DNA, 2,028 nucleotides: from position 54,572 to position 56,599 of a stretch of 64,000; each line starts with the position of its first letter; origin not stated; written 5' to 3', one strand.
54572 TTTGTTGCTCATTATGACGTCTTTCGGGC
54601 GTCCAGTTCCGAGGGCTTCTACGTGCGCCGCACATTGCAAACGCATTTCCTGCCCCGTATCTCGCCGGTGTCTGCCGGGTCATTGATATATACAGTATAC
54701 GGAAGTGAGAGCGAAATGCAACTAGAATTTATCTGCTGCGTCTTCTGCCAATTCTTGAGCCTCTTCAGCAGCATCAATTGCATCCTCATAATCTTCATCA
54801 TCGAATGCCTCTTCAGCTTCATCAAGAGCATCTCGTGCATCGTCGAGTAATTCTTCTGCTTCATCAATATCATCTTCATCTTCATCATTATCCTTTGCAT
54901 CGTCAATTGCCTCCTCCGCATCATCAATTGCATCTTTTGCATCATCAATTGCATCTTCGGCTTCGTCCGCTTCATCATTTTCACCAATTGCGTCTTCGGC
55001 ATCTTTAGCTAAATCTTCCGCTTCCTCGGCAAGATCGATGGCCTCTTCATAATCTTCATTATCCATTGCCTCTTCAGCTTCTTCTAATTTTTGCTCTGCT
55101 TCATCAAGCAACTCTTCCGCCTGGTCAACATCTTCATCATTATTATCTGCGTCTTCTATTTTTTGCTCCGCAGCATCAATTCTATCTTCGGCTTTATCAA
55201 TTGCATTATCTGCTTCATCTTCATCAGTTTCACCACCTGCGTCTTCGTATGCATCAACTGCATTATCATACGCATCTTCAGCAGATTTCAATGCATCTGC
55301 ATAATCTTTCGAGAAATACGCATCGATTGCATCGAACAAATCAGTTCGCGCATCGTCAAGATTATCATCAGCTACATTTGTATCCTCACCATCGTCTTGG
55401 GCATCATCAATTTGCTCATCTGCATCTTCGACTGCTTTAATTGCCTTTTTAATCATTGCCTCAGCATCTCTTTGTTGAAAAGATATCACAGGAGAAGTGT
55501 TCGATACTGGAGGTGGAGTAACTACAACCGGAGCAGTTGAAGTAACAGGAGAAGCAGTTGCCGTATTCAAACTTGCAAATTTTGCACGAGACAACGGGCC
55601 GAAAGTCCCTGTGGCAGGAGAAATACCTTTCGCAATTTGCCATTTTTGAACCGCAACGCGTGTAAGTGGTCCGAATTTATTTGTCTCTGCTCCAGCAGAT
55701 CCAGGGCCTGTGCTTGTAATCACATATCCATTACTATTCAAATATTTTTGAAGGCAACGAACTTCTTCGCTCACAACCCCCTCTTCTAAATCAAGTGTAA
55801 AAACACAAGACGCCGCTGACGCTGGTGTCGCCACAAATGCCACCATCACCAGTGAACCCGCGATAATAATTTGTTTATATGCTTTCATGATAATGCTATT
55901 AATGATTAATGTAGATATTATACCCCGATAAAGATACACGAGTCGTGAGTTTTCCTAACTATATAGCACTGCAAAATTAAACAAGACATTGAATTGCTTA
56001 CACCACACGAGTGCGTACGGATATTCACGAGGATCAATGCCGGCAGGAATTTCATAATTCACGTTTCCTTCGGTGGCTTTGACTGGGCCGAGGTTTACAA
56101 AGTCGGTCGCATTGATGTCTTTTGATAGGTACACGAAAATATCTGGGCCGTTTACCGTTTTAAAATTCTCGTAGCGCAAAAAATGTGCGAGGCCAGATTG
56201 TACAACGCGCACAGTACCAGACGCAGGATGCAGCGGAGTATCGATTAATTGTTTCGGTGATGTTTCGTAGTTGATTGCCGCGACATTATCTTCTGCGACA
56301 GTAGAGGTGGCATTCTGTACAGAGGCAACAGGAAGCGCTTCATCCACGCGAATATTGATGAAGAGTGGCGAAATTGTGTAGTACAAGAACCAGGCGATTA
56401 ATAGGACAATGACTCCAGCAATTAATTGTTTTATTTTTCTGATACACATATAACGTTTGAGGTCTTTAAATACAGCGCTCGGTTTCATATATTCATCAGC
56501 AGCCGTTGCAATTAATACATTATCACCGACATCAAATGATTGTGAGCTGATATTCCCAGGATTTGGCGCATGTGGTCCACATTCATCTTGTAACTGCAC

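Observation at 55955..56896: Unusual domain fusion: ParB/Srx-like nuclease domain, transmembrane helix, and DM13 domain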

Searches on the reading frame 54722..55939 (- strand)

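Call 3: search_protein_families(library=pfam, proteins=[window:54722-55939:-], max_evalue=1)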
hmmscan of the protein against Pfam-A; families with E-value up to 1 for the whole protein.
window:54722-55939:- (405 aa): 8 families
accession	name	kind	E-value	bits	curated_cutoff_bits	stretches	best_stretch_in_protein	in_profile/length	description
PF14346.11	DUF4398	-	1.3e-09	38.8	27.9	2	253-329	2-77/78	Domain of unknown function (DUF4398)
PF01471.23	PG_binding_1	-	6.4e-08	33.1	23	1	57-115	2-51/57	Putative peptidoglycan binding domain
PF02259.29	FAT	-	0.0045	16.7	24.2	1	356-399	43-86/343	FAT domain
PF05168.19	HEPN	-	0.005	17.4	22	2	361-398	1-38/117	HEPN domain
PF20669.3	Exo70_N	-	0.0095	16.6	23.9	0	252-287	38-75/83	Exocyst complex component Exo70 N-terminal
PF02609.21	Exonuc_VII_S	-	0.02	15.4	24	0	272-292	30-50/52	Exonuclease VII small subunit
PF10819.13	DUF2564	-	0.11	13.3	26.3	1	315-377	16-79/79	Protein of unknown function (DUF2564)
PF17448.7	YqaH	-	0.25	12.1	31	1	270-314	10-55/88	Uncharacterized YqaH-like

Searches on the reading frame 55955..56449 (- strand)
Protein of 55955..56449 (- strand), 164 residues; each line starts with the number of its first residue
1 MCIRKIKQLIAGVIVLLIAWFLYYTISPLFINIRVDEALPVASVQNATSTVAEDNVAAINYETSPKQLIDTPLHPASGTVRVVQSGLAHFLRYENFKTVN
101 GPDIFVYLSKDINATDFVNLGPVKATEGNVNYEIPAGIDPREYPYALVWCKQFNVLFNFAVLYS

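Call 47: search_protein_families(library=padloc, proteins=[window:55955-56449:-], max_evalue=1)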
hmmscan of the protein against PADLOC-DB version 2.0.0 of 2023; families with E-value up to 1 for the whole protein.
window:55955-56449:- (164 aa): 0 families

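Call 48: search_protein_families(library=phrogs, proteins=[window:55955-56449:-], max_evalue=1)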
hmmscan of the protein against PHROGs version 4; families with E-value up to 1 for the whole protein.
window:55955-56449:- (164 aa): 1 family
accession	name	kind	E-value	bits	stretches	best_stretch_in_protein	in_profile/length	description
phrog_35614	-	unknown function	0.27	12.3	1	12-33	8-29/50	-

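Call 71: search_solved_structures(query=A4, max_evalue=10)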
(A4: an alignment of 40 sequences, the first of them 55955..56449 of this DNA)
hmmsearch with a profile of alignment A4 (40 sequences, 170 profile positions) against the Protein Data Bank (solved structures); distinct sequences matched with E-value up to 10: 3.
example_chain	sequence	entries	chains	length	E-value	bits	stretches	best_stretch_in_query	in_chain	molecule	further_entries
7cu3_B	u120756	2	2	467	1.7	11.9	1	11-68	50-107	Transmembrane protein FAM155A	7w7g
9exj_A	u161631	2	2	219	1.7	11.9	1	134-156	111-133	Endoglucanase | AA11 family lytic polysaccharide monooxygenase B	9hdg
7mix_A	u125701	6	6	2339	9.7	9.4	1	8-102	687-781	Voltage-dependent N-type calcium channel subunit alpha-1B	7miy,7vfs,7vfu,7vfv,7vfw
